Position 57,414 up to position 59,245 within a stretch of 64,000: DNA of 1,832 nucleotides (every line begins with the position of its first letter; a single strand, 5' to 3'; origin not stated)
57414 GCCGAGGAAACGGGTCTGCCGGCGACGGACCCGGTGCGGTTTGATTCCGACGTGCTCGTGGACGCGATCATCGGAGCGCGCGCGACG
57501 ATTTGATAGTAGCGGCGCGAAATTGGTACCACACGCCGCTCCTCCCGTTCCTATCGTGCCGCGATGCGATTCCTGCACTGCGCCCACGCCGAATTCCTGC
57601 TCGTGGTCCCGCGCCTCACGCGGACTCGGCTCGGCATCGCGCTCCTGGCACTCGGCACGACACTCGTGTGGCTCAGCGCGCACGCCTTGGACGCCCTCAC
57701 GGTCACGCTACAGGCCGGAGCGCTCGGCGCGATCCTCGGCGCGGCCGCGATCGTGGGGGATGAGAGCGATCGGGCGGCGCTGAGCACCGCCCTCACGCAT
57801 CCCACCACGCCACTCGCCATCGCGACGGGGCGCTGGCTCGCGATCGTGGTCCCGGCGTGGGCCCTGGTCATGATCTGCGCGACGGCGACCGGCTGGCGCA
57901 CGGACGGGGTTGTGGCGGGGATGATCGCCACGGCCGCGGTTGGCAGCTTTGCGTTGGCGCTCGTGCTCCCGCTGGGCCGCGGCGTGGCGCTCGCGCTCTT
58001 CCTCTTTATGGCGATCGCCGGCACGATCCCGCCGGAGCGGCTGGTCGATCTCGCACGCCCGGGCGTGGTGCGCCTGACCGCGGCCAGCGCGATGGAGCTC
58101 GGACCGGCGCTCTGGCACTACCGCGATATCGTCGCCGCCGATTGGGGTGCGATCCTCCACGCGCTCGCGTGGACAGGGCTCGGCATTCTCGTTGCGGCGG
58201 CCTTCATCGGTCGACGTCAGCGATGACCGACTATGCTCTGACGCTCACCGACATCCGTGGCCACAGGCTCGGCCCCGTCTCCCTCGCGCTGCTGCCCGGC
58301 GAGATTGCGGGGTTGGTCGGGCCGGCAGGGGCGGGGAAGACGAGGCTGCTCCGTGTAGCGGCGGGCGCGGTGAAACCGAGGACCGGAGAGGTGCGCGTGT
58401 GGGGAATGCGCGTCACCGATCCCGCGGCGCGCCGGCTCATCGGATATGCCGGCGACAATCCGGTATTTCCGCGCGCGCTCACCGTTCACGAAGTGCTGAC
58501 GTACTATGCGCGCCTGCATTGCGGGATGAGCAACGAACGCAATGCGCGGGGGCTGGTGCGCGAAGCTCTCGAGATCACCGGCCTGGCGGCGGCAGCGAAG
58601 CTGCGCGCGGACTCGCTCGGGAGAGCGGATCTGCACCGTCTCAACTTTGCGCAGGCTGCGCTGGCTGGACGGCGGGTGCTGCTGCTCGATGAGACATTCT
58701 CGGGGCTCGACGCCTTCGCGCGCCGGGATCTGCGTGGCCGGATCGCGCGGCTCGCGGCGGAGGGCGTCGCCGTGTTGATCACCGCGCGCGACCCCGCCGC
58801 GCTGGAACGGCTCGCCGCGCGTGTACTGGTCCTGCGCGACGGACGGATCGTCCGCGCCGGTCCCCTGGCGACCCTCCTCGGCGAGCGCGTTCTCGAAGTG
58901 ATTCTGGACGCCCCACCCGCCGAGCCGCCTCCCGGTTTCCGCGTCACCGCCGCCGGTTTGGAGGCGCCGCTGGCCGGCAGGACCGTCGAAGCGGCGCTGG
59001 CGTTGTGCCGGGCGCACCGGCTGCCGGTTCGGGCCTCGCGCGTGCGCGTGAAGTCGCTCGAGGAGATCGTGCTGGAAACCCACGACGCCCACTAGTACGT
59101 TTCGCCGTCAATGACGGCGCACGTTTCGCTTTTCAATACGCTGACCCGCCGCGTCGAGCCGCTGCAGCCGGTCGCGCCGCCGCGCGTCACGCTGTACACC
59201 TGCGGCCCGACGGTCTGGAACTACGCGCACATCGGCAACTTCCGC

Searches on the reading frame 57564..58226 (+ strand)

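Call 36: search_protein_families(library=pfam, max_evalue=0.01, proteins=[window:57564-58226:+])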
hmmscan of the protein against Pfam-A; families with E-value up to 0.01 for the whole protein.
window:57564-58226:+ (220 aa): 1 family
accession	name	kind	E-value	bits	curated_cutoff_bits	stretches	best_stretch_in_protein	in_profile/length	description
PF15100.12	TMEM187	-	0.00017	21.7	27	1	89-153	110-172/240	TMEM187 protein family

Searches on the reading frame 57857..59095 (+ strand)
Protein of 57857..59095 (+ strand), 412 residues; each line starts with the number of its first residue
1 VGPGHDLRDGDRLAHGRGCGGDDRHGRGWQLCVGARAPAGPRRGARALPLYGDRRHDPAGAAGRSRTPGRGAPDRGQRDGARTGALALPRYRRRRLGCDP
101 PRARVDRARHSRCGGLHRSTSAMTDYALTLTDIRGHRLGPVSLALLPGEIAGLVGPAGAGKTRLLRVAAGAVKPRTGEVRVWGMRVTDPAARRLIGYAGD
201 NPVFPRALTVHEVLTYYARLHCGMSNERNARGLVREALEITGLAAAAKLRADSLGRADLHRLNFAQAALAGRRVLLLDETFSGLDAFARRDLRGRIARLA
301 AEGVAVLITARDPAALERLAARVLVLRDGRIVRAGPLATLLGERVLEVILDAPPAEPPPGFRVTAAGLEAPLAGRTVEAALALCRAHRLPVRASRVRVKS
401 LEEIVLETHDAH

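Call 36: search_protein_families(library=pfam, max_evalue=0.01, proteins=[window:57857-59095:+])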
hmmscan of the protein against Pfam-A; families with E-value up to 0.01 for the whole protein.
window:57857-59095:+ (412 aa): 3 families
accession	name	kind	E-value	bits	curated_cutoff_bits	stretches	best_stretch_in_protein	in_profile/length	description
PF00005.33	ABC_tran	-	2.7e-16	60.9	25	1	140-281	3-136/137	ABC transporter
PF13604.12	AAA_30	-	5.7e-05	23.4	27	1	150-249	20-82/191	AAA domain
PF13245.12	AAA_19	-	0.00029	21.5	25.1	1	148-222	11-79/134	AAA domain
